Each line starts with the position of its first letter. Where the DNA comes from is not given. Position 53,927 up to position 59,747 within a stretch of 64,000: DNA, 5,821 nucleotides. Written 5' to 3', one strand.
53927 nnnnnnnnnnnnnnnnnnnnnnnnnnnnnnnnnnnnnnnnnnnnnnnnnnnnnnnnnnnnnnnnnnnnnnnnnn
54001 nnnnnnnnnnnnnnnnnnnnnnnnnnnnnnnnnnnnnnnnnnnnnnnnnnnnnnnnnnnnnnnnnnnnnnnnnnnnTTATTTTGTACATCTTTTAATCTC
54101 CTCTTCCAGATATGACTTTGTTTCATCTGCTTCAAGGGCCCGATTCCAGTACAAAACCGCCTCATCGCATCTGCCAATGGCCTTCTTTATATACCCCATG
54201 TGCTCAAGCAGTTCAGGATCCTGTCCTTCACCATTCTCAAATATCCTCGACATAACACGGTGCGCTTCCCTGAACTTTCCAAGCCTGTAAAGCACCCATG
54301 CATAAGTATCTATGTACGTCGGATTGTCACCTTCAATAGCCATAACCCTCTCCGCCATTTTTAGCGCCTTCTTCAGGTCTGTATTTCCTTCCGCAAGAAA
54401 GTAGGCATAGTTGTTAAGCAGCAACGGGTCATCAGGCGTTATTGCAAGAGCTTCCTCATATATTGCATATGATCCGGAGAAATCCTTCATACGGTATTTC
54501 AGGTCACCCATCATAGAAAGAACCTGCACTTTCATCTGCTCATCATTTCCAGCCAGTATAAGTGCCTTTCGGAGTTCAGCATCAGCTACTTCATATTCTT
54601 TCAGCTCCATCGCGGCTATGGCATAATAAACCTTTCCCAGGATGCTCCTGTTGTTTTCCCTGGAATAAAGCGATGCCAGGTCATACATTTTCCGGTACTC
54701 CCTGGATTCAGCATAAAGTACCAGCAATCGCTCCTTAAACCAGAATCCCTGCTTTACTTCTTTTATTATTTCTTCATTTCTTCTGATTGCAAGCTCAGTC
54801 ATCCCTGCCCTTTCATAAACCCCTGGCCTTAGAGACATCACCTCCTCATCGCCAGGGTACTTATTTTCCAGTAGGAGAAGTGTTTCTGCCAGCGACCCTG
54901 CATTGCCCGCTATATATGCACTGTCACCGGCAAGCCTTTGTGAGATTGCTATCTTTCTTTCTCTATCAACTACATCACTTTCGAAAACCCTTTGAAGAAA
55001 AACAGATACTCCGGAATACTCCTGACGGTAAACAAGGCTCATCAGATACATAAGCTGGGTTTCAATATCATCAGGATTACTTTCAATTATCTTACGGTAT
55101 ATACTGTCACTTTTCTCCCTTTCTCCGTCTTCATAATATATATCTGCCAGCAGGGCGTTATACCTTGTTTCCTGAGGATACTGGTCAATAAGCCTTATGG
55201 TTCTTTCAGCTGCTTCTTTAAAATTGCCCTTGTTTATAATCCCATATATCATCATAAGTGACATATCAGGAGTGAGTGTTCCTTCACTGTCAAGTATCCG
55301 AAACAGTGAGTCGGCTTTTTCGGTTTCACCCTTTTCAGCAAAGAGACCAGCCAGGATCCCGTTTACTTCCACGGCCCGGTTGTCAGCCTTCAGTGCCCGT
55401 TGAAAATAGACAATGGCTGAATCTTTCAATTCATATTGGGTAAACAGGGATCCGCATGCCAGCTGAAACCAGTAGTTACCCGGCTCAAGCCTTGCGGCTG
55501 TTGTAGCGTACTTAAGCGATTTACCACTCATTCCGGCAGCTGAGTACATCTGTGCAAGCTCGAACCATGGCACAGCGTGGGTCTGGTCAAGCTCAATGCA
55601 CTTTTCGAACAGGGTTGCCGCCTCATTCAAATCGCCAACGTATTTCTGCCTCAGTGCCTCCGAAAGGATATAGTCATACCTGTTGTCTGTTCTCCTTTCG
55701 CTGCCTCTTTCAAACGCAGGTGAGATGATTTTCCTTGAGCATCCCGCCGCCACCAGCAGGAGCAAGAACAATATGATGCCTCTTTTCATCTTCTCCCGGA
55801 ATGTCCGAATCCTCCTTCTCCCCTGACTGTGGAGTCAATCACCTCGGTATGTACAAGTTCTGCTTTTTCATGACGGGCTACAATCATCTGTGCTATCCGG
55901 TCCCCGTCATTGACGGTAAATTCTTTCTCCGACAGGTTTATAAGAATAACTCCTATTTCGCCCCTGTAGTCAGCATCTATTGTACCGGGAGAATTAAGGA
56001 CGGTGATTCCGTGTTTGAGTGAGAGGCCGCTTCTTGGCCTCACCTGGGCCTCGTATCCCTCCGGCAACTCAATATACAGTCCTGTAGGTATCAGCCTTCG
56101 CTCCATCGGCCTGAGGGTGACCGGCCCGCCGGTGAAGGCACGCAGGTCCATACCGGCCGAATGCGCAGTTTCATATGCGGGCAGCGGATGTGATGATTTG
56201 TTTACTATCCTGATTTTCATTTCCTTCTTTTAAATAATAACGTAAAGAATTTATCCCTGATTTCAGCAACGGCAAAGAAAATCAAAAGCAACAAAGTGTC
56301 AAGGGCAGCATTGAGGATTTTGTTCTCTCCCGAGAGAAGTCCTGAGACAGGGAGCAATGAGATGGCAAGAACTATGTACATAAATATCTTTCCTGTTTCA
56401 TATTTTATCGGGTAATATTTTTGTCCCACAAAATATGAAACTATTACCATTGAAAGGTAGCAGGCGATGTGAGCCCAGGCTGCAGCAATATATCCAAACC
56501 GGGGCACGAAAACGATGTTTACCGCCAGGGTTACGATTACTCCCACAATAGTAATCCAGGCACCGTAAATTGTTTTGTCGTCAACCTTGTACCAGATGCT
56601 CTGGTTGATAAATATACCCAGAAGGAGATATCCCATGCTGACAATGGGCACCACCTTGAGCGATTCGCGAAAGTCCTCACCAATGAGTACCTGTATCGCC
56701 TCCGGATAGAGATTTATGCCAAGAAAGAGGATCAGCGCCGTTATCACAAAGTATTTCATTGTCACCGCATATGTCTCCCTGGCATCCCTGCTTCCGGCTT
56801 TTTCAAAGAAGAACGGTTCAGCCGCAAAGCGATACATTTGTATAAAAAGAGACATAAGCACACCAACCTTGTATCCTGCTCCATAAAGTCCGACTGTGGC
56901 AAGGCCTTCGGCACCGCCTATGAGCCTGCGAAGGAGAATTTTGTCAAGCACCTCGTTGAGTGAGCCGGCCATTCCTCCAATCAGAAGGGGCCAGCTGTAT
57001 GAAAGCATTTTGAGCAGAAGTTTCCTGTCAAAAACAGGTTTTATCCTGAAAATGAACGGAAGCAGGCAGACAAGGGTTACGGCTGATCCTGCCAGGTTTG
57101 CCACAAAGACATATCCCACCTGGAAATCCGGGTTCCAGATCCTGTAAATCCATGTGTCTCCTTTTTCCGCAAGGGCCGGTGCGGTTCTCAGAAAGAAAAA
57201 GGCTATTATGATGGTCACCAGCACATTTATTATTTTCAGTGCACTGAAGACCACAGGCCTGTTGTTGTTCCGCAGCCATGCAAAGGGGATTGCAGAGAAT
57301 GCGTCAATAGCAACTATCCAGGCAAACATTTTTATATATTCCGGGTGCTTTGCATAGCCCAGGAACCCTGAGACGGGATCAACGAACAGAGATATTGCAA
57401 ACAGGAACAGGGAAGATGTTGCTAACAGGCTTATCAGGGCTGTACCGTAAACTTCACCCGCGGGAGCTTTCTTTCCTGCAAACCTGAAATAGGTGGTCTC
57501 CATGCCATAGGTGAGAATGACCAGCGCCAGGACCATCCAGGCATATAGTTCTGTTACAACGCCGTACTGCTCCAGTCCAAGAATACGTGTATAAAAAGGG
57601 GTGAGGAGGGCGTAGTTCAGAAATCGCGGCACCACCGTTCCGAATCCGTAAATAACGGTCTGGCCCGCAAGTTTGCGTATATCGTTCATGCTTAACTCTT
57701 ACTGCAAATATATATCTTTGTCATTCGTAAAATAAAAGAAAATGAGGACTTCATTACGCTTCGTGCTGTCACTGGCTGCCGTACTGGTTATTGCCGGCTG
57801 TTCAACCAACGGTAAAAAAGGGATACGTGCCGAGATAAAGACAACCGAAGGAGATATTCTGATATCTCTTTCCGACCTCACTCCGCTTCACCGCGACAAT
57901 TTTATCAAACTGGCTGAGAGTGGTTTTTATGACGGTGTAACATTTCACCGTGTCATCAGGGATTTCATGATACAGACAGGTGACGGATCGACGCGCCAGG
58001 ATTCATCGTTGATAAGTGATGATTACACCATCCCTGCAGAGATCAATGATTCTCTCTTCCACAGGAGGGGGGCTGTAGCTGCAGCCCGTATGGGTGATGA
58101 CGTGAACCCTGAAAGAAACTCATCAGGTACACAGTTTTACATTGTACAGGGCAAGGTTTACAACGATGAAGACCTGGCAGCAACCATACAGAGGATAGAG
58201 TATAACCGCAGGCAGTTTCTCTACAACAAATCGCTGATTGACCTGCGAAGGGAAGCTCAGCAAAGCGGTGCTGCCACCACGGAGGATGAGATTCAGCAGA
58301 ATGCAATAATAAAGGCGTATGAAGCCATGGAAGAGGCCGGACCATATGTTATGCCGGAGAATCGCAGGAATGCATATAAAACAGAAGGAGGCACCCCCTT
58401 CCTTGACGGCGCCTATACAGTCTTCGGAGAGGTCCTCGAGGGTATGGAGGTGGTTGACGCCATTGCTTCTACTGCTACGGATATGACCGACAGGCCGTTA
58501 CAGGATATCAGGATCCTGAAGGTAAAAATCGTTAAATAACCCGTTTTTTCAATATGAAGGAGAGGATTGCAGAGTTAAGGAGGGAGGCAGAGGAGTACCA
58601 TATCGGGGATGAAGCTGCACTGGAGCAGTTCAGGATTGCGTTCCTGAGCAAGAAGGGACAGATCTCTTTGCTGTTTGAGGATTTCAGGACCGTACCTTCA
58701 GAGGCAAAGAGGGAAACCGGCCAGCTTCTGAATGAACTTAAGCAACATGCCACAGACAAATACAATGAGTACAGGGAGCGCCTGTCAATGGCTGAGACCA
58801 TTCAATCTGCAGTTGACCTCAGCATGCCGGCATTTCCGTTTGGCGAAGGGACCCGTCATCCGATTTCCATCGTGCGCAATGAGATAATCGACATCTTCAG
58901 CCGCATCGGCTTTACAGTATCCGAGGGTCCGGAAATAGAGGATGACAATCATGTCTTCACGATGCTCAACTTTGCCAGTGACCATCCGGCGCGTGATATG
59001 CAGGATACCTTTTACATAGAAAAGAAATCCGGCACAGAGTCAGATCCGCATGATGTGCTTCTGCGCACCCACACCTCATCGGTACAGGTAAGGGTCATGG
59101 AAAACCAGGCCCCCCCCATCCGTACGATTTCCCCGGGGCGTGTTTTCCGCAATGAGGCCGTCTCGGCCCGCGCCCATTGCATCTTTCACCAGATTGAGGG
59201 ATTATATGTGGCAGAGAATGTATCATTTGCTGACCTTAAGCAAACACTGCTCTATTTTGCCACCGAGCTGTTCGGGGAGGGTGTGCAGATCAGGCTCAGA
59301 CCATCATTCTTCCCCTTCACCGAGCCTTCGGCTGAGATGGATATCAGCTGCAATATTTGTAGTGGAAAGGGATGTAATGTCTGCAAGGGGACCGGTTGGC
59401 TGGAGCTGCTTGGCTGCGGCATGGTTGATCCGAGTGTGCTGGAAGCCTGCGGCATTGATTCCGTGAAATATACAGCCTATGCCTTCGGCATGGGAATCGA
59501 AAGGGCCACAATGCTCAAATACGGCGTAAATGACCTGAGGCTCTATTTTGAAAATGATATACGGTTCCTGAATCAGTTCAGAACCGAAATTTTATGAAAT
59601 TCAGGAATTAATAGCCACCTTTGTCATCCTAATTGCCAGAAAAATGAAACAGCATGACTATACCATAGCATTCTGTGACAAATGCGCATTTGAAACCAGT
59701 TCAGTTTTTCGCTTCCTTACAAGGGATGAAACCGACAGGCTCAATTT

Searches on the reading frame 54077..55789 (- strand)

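Call 7: search_protein_families(library=ncbifam, proteins=[window:54077-55789:-])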
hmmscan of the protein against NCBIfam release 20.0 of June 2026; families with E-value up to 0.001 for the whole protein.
window:54077-55789:- (570 aa): 17 families
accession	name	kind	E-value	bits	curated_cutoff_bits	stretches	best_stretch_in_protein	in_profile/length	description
TIGR02917.1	PEP_TPR_lipo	equivalog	6.4e-29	100.4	312.2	2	420-527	769-873/899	XrtA/PEP-CTERM system TPR-repeat protein PrsT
TIGR02521.1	type_IV_pilW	equivalog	4.1e-20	72.3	154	1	389-478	37-121/234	type IV pilus biogenesis/stability protein PilW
NF040959.1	MamA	equivalog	1.3e-12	47.6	200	1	469-556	84-170/204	magnetosome protein MamA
NF033920.0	C39_PA2778_fam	equivalog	3.2e-12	46.4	150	0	51-103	203-255/255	PA2778 family cysteine peptidase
NF052312.1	T9SS_PorW_SprE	equivalog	1.2e-10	40.7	250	1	366-453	271-360/716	type IX secretion system periplasmic lipoprotein PorW/SprE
NF033758.1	gliding_GltE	equivalog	9.6e-10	38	225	1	129-276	75-222/411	adventurous gliding motility TPR repeat lipoprotein GltE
TIGR03939.1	PGA_TPR_OMP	equivalog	7.2e-08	31.1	366.65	0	434-530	99-193/800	poly-beta-1,6 N-acetyl-D-glucosamine export porin PgaA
NF008757.0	PRK11788.1-5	equivalog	4e-07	29.5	363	0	121-173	50-102/388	lipopolysaccharide assembly protein LapB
TIGR00540.1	TPR_hemY_coli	hypoth_equivalog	4.4e-07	29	142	0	91-164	311-383/385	heme biosynthesis-associated TPR protein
NF052415.1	T3SS_chap_SctY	equivalog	6.8e-07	29.8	70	0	145-236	11-105/106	type III secretion apparatus assembly chaperone SctY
NF008755.0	PRK11788.1-3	equivalog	2e-06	27.4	430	0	120-166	50-96/388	lipopolysaccharide assembly protein LapB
NF008520.0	PRK11447.1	equivalog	2.9e-06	25.4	858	0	196-292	591-689/1157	cellulose synthase complex outer membrane protein BcsC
NF008756.0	PRK11788.1-4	equivalog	1e-05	24.7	474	0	194-287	200-293/389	lipopolysaccharide assembly protein LapB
NF052400.1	M48_BAM_BepA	equivalog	1.1e-05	24.4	570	1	352-512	275-431/483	beta-barrel assembly-enhancing protease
TIGR02552.1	LcrH_SycD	equivalog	3.2e-05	23.6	104.8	0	36-99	50-113/136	SycD/LcrH family type III secretion system chaperone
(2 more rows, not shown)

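Call 8: search_protein_families(library=pfam, proteins=[window:54077-55789:-])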
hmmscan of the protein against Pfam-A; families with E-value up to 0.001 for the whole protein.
window:54077-55789:- (570 aa): 18 families
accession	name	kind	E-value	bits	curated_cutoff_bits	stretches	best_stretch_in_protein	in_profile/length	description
PF14559.12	TPR_19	-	1.4e-20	73.8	25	0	188-243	5-60/68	Tetratricopeptide repeat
PF07719.23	TPR_2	-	2.6e-20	71.2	27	0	423-454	3-34/34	Tetratricopeptide repeat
PF13428.12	TPR_14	-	6.9e-16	57.6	23.5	0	426-463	6-43/44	Tetratricopeptide repeat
PF13431.12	TPR_17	-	3.7e-15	55.3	24.4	1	60-91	1-32/34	Tetratricopeptide repeat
PF13181.12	TPR_8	-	7.5e-14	51.1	25.7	0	209-241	2-34/34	Tetratricopeptide repeat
PF13424.12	TPR_12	-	1.3e-10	41.7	30.1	0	389-451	9-75/77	Tetratricopeptide repeat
PF00515.34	TPR_1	-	7.1e-10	38.7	27.8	0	51-71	14-34/34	Tetratricopeptide repeat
PF23914.1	TPR_CcmH_CycH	-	3.4e-09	37.2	42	1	425-525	54-156/158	Cytochrome c-type biogenesis protein H TPR domain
PF13432.12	TPR_16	-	9.6e-09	36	32.7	0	187-241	10-64/65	Tetratricopeptide repeat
PF13429.12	TPR_15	-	2.4e-08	34.2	26.2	0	470-553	160-242/280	Tetratricopeptide repeat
PF25064.1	ARM_TT21_5th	-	3.2e-08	34.3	27.8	0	212-267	5-60/117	TT21 fifth ARM repeats domain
PF25060.1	ARM_TT21_2nd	-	3.7e-07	30.3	27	0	472-529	39-95/270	Tetratricopeptide repeat protein 21 second ARM domain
PF12895.13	ANAPC3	-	6.4e-07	30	27.2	1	470-520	3-53/82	Anaphase-promoting complex, cyclosome, subunit 3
PF20308.4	TPR-S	-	9.2e-07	29.8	27.6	0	472-566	2-80/102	Tetratricopeptide Repeats-Sensor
PF13176.12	TPR_7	-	7.5e-06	26.1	27.9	0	213-239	4-32/36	Tetratricopeptide repeat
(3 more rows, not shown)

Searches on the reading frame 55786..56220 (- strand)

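Call 24: search_protein_families(library=pfam, max_evalue=0.00001, proteins=[window:55786-56220:-])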
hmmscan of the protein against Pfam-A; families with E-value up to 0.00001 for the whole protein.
window:55786-56220:- (144 aa): 2 families
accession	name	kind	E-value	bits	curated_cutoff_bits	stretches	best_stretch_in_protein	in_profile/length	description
PF00692.24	dUTPase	-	1.6e-33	115.6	22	1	12-142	4-129/129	dUTPase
PF22769.1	DCD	-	1.1e-09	39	27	1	29-116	65-152/153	dCTP deaminase-like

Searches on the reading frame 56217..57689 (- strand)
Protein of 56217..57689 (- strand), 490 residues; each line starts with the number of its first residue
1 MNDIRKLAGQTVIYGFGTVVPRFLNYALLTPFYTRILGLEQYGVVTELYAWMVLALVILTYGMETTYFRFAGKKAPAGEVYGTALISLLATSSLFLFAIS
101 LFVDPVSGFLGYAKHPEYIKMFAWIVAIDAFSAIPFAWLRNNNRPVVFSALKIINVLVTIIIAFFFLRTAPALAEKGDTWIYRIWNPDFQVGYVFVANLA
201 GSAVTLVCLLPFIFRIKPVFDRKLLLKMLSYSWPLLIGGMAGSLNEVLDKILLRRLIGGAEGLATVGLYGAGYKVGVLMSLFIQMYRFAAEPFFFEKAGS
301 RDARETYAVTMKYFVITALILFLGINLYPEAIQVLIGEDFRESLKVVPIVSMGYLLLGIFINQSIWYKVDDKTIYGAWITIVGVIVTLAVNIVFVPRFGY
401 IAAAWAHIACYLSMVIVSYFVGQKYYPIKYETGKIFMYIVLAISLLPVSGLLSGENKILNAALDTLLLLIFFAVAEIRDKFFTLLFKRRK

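Call 24: search_protein_families(library=pfam, max_evalue=0.00001, proteins=[window:56217-57689:-])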
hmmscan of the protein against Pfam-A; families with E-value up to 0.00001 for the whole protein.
window:56217-57689:- (490 aa): 2 families
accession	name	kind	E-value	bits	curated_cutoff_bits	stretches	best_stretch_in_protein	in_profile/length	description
PF01943.22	Polysacc_synt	-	2.5e-16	60.3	28.2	1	29-295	22-271/274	Polysaccharide biosynthesis protein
PF13440.11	Polysacc_synt_3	-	1.8e-07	31.2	23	0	197-343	145-291/293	Polysaccharide biosynthesis protein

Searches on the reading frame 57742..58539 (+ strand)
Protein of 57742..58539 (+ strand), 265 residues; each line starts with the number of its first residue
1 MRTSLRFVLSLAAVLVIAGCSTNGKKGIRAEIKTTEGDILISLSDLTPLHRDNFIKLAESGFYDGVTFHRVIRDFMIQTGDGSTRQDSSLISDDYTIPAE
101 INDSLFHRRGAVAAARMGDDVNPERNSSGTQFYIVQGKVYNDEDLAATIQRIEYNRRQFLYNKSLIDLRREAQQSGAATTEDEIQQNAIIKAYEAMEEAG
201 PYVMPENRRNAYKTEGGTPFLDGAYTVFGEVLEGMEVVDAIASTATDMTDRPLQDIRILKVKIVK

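Call 24: search_protein_families(library=pfam, max_evalue=0.00001, proteins=[window:57742-58539:+])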
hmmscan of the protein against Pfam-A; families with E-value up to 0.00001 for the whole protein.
window:57742-58539:+ (265 aa): 1 family
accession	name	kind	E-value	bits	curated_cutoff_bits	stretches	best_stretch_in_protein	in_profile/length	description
PF00160.26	Pro_isomerase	-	1.5e-40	139.5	21.7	2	31-138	3-113/159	Cyclophilin type peptidyl-prolyl cis-trans isomerase/CLD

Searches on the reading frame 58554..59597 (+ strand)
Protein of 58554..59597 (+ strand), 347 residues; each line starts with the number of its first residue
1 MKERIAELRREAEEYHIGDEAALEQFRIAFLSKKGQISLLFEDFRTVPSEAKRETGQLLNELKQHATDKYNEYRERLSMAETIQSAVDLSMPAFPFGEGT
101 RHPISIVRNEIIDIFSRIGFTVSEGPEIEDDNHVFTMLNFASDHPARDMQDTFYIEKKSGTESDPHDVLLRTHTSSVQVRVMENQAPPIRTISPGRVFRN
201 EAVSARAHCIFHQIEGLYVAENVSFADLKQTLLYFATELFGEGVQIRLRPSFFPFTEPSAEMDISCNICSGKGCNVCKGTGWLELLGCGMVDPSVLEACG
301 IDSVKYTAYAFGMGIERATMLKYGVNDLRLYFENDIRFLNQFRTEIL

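Call 24: search_protein_families(library=pfam, max_evalue=0.00001, proteins=[window:58554-59597:+])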
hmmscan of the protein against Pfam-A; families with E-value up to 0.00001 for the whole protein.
window:58554-59597:+ (347 aa): 2 families
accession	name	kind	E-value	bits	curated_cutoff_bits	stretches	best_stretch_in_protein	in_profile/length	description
PF01409.25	tRNA-synt_2d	-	5.6e-94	314.7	19.8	1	87-342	2-246/246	tRNA synthetases class II core domain (F)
PF02912.23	Phe_tRNA-synt_N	-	8.2e-17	61.4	22.3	1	19-81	2-64/69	Aminoacyl tRNA synthetase class II, N-terminal domain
